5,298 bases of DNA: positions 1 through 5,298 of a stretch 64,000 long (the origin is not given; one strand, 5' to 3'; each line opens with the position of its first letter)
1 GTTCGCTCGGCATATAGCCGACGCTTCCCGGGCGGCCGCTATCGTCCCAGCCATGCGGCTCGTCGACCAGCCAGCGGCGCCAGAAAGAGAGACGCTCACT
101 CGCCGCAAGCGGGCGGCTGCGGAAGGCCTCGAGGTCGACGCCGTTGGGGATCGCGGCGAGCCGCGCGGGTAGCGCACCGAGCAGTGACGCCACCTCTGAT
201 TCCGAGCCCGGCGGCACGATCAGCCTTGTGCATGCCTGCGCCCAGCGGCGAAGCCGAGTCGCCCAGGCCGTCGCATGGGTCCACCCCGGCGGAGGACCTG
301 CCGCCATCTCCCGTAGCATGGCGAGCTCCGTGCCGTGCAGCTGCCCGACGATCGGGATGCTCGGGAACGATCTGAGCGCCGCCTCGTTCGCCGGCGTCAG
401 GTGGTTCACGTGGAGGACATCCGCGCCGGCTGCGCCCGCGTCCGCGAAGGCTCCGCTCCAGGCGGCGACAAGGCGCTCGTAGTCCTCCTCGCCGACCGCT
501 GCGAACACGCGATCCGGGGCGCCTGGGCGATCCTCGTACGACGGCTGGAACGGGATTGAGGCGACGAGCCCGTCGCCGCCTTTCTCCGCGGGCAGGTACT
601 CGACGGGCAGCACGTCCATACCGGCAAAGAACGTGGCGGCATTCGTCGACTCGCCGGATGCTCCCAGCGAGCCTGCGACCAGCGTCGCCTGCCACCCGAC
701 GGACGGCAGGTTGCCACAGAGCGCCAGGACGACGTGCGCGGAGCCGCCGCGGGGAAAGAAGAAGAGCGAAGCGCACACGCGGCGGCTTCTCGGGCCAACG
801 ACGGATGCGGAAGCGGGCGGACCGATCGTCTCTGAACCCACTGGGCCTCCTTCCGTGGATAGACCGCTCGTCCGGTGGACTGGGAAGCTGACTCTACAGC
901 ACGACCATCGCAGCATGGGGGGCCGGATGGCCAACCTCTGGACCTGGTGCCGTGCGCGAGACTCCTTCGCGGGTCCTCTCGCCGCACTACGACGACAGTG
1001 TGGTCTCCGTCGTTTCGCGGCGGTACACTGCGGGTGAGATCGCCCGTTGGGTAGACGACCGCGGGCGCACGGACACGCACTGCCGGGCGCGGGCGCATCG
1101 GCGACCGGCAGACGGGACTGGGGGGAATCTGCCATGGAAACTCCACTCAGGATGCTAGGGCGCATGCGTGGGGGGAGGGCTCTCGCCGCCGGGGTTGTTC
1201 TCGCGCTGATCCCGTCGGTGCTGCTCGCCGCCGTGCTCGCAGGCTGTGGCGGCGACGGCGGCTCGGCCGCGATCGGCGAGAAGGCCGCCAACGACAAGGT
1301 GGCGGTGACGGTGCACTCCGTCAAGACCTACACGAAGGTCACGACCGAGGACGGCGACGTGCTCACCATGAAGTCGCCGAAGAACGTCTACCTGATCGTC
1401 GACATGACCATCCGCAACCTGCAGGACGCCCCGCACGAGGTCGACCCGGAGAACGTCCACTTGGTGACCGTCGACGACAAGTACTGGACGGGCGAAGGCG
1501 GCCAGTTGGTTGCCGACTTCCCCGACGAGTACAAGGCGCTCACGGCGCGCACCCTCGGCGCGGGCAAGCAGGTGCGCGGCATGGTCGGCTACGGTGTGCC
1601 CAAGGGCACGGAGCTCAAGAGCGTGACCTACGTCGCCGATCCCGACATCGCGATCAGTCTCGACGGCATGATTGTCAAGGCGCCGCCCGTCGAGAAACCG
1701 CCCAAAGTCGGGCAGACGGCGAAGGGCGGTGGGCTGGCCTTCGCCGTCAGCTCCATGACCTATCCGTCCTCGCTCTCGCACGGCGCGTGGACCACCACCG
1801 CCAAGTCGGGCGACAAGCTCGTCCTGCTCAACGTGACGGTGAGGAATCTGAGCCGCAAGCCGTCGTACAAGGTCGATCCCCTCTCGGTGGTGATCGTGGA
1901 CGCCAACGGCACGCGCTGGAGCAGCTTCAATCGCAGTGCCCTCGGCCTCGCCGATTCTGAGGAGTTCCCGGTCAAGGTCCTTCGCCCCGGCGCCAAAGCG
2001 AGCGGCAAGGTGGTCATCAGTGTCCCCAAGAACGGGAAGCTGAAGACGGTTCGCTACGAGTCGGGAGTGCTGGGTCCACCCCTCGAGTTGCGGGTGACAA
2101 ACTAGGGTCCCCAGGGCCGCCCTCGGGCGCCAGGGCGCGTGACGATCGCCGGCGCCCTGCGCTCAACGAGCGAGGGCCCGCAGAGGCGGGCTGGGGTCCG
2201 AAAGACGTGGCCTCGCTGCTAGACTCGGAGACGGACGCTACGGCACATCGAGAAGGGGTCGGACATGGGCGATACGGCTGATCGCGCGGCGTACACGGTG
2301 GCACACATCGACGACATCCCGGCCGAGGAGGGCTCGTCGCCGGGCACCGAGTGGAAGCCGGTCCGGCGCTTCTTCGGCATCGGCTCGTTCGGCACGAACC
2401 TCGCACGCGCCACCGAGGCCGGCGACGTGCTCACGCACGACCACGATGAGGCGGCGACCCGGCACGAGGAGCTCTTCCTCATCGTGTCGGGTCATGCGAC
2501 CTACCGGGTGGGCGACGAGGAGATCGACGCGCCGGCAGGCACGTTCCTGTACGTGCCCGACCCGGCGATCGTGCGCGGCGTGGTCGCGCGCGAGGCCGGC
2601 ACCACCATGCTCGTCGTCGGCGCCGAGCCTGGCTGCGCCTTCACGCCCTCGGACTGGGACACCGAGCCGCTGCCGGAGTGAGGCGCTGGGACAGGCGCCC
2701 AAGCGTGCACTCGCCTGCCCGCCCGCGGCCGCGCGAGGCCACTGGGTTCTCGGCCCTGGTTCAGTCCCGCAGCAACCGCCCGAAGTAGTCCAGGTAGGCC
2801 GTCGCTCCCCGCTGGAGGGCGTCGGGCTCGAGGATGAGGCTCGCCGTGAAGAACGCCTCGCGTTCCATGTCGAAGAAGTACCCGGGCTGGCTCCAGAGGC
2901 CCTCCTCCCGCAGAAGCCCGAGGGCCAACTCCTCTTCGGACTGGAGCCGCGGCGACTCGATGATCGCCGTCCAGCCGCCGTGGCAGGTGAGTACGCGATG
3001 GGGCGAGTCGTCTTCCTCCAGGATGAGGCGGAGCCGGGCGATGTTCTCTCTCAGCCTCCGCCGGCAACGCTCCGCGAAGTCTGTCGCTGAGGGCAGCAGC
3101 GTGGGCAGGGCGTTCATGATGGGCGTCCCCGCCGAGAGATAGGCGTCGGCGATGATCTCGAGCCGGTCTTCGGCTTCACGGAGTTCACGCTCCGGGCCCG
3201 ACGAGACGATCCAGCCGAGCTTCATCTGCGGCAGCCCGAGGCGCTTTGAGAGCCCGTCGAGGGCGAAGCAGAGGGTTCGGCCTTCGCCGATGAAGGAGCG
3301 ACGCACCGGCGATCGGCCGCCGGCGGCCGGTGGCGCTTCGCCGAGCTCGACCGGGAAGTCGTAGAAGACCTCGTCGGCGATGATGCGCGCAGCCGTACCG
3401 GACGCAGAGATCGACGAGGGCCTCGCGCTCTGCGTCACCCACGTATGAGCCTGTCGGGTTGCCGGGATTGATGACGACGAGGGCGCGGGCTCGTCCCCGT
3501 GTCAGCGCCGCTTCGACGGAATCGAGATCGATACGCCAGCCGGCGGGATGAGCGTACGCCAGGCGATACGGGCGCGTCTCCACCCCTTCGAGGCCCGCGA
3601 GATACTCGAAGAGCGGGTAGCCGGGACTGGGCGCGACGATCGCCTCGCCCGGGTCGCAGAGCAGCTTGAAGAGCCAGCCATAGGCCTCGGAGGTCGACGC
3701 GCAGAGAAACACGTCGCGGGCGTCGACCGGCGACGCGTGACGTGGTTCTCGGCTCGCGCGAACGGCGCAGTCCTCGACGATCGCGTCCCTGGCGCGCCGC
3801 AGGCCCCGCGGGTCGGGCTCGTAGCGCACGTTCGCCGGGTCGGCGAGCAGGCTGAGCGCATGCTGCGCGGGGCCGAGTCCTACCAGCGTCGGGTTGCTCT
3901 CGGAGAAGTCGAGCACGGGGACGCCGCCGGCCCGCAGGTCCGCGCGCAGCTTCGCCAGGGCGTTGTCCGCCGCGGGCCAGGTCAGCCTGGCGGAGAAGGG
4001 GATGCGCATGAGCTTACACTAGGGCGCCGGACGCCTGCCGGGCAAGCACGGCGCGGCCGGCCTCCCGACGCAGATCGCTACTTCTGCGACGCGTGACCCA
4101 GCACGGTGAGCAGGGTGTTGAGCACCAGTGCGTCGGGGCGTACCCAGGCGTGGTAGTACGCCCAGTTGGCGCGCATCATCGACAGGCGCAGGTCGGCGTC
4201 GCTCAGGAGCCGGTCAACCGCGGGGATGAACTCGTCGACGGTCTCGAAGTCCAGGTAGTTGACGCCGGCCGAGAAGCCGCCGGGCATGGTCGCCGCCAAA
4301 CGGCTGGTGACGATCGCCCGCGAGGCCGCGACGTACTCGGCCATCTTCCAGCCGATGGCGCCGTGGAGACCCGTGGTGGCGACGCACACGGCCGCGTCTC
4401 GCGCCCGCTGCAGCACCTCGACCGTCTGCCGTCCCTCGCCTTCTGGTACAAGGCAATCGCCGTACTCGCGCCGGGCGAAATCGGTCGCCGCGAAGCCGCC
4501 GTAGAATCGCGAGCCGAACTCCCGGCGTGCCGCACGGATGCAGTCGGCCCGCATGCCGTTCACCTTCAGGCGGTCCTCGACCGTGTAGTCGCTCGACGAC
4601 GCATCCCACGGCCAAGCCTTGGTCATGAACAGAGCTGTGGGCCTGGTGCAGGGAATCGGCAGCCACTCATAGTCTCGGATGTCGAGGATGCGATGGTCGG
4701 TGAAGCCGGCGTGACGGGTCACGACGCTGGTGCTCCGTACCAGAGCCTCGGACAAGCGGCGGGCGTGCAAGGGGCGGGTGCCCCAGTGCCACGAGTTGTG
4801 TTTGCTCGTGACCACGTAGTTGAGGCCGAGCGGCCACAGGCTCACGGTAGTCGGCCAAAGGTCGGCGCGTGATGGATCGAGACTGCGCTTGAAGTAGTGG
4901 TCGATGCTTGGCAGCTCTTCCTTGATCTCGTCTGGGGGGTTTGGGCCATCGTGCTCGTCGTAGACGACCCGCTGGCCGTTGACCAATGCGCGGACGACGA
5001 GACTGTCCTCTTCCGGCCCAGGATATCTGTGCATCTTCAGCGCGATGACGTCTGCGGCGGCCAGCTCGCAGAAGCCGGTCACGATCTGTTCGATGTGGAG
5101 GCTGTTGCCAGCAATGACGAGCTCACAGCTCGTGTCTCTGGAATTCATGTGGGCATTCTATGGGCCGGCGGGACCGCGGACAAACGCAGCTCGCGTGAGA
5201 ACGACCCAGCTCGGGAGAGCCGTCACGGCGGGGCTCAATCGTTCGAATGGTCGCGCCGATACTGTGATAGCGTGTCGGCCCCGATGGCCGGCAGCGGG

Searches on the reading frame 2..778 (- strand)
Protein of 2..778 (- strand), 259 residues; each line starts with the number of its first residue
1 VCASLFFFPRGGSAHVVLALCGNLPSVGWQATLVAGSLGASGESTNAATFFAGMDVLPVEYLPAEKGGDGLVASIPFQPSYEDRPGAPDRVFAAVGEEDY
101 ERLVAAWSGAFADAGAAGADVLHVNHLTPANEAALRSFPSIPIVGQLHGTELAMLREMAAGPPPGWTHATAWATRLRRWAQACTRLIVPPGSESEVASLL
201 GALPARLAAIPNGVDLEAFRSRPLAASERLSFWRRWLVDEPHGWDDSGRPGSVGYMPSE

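Call 41: search_protein_families(library=pfam, proteins=[window:2-778:-], max_evalue=0.001)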
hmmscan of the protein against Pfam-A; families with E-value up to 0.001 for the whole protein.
window:2-778:- (259 aa): 1 family
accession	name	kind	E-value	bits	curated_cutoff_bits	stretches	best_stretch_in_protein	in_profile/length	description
PF13439.12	Glyco_transf_4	-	3e-12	47.3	28.5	1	11-217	2-169/170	Glycosyltransferase Family 4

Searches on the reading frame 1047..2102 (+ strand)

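Call 6: search_protein_families(library=pfam, proteins=[window:1047-2102:+], max_evalue=0.001)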
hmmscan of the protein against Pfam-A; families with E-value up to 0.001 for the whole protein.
window:1047-2102:+ (352 aa): 1 family
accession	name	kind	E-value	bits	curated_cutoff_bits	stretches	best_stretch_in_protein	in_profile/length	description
PF11611.13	DUF4352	-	2.5e-24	86.3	25.9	2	75-196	2-113/122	Domain of unknown function (DUF4352)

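Call 7: search_protein_families(library=ncbifam, proteins=[window:1047-2102:+], max_evalue=0.001)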
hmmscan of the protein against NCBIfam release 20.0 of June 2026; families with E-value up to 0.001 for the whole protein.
window:1047-2102:+ (352 aa): 0 families

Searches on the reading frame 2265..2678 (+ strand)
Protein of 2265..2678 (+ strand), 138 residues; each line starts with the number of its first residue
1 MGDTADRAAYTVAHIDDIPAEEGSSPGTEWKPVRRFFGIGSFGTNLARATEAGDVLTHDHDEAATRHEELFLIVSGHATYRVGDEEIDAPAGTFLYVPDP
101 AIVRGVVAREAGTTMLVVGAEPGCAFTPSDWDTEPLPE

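Call 6: search_protein_families(library=pfam, proteins=[window:2265-2678:+], max_evalue=0.001)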
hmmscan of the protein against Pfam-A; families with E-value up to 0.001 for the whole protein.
window:2265-2678:+ (138 aa): 2 families
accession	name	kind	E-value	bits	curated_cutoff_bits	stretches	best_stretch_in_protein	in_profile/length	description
PF02311.25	AraC_binding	-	3.5e-05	24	21.1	1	57-123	13-79/135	AraC-like ligand binding domain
PF07883.17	Cupin_2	-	6.6e-05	23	27.2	1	66-98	17-49/70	Cupin domain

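Call 7: search_protein_families(library=ncbifam, proteins=[window:2265-2678:+], max_evalue=0.001)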
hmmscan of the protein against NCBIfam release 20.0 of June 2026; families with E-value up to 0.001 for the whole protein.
window:2265-2678:+ (138 aa): 0 families

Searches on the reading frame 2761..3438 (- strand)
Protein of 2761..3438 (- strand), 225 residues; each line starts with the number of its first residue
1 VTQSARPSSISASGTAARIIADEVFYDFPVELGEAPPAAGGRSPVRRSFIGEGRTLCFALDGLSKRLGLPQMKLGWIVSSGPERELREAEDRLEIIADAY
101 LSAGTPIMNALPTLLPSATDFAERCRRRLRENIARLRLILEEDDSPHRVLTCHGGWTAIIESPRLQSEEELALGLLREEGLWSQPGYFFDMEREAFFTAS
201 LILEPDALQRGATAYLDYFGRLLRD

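Call 6: search_protein_families(library=pfam, proteins=[window:2761-3438:-], max_evalue=0.001)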
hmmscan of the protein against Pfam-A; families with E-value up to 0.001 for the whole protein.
window:2761-3438:- (225 aa): 1 family
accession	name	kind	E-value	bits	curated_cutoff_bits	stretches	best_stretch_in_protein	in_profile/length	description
PF00155.27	Aminotran_1_2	-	1.5e-07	31.4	19.7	1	17-191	180-338/361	Aminotransferase class I and II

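Call 7: search_protein_families(library=ncbifam, proteins=[window:2761-3438:-], max_evalue=0.001)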
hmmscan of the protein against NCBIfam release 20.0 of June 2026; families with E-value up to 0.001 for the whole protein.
window:2761-3438:- (225 aa): 4 families
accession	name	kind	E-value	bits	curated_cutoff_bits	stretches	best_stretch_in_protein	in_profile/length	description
NF005593.0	PRK07324.1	equivalog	5.1e-05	22.5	476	1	59-195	216-346/373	aminotransferase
TIGR01265.1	tyr_nico_aTase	subfamily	7.5e-05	21.9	292.45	1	59-140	235-318/403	tyrosine/nicotianamine family aminotransferase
TIGR03947.1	viomycin_VioD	equivalog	0.00024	20.1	390.9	1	53-191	202-333/359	capreomycidine synthase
TIGR01264.1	tyr_amTase_E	equivalog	0.0003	19.7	474.25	1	58-140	235-318/403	tyrosine transaminase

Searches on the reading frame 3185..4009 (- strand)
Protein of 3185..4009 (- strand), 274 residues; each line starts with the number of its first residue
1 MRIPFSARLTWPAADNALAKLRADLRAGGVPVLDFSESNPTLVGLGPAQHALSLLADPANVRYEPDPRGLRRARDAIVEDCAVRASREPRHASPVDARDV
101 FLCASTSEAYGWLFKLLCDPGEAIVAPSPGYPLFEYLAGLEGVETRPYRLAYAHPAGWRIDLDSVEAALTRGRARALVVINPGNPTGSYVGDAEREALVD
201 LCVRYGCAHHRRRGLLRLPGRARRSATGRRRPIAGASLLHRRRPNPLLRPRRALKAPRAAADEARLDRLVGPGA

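Call 6: search_protein_families(library=pfam, proteins=[window:3185-4009:-], max_evalue=0.001)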
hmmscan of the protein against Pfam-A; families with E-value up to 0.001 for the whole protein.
window:3185-4009:- (274 aa): 1 family
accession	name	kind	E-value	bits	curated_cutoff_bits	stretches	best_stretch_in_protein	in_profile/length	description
PF00155.27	Aminotran_1_2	-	2.7e-15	56.9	19.7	1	91-207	59-180/361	Aminotransferase class I and II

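Call 7: search_protein_families(library=ncbifam, proteins=[window:3185-4009:-], max_evalue=0.001)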
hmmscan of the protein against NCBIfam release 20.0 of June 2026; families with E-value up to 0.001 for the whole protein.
window:3185-4009:- (274 aa): 41 families (the best 25 are shown)
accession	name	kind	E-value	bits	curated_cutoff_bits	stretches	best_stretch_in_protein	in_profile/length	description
TIGR01265.1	tyr_nico_aTase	subfamily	1.1e-21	77.4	292.45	1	68-205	73-201/403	tyrosine/nicotianamine family aminotransferase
TIGR01264.1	tyr_amTase_E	equivalog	1.6e-19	70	474.25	1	69-205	74-202/403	tyrosine transaminase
NF041364.1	GntC_guanitoxin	equivalog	2.3e-16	59.6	415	1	67-207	36-168/356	guanitoxin biosynthesis PLP-dependent (S)-gamma-hydroxy-L-arginine cyclodehydratase GntC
NF004770.0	PRK06108.1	subfamily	6.8e-15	54.8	422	1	69-206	74-203/396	pyridoxal phosphate-dependent aminotransferase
TIGR03947.1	viomycin_VioD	equivalog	1.3e-14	53.9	390.9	1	93-206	65-175/359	capreomycidine synthase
NF006230.0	PRK08363.1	equivalog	6.4e-14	51.5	534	1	63-205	65-198/398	alanine aminotransferase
NF005732.0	PRK07550.1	equivalog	1.1e-12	47.7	366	1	24-208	26-201/389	aminotransferase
NF005305.0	PRK06836.1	equivalog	3.5e-10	39.7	376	1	27-201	31-198/396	pyridoxal phosphate-dependent aminotransferase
NF005744.0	PRK07568.1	subfamily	8.7e-10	37.9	389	1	93-205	84-194/398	pyridoxal phosphate-dependent aminotransferase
NF006756.0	PRK09276.1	subfamily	1.2e-09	37.6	507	1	18-206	19-199/387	LL-diaminopimelate aminotransferase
NF005855.0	PRK07777.1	equivalog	1.7e-09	37.5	553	1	82-205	73-195/391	pyridoxal phosphate-dependent aminotransferase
TIGR04350.1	C_S_lyase_PatB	subfamily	1.8e-09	37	340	1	88-207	74-191/384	PatB family C-S lyase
NF006514.0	PRK08960.1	equivalog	3.7e-09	35.9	554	1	24-201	26-193/388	pyridoxal phosphate-dependent aminotransferase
TIGR01141.1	hisC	equivalog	6.2e-09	35.2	276.55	1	94-200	69-170/349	histidinol-phosphate transaminase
TIGR03540.1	DapC_direct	equivalog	1e-08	34.6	593.25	1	18-205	17-196/383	LL-diaminopimelate aminotransferase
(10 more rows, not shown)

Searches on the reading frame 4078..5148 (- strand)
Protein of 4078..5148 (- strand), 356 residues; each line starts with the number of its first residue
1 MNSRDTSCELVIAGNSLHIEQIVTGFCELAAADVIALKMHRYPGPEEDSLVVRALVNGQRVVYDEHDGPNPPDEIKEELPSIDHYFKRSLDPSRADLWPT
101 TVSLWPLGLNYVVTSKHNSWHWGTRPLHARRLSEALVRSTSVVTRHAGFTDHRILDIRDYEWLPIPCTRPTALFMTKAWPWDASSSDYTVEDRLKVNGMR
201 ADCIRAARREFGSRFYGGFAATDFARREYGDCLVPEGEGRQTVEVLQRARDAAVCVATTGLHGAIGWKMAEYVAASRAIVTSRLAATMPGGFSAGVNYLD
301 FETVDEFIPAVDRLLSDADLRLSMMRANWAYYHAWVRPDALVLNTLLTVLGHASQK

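Call 6: search_protein_families(library=pfam, proteins=[window:4078-5148:-], max_evalue=0.001)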
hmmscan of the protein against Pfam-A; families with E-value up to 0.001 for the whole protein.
window:4078-5148:- (356 aa): 1 family
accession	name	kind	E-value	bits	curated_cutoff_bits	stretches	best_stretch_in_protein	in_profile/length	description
PF13524.12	Glyco_trans_1_2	-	0.0009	19.7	25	0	239-330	37-127/144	Glycosyl transferase-like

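Call 7: search_protein_families(library=ncbifam, proteins=[window:4078-5148:-], max_evalue=0.001)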
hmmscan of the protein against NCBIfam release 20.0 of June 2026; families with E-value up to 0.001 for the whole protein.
window:4078-5148:- (356 aa): 0 families
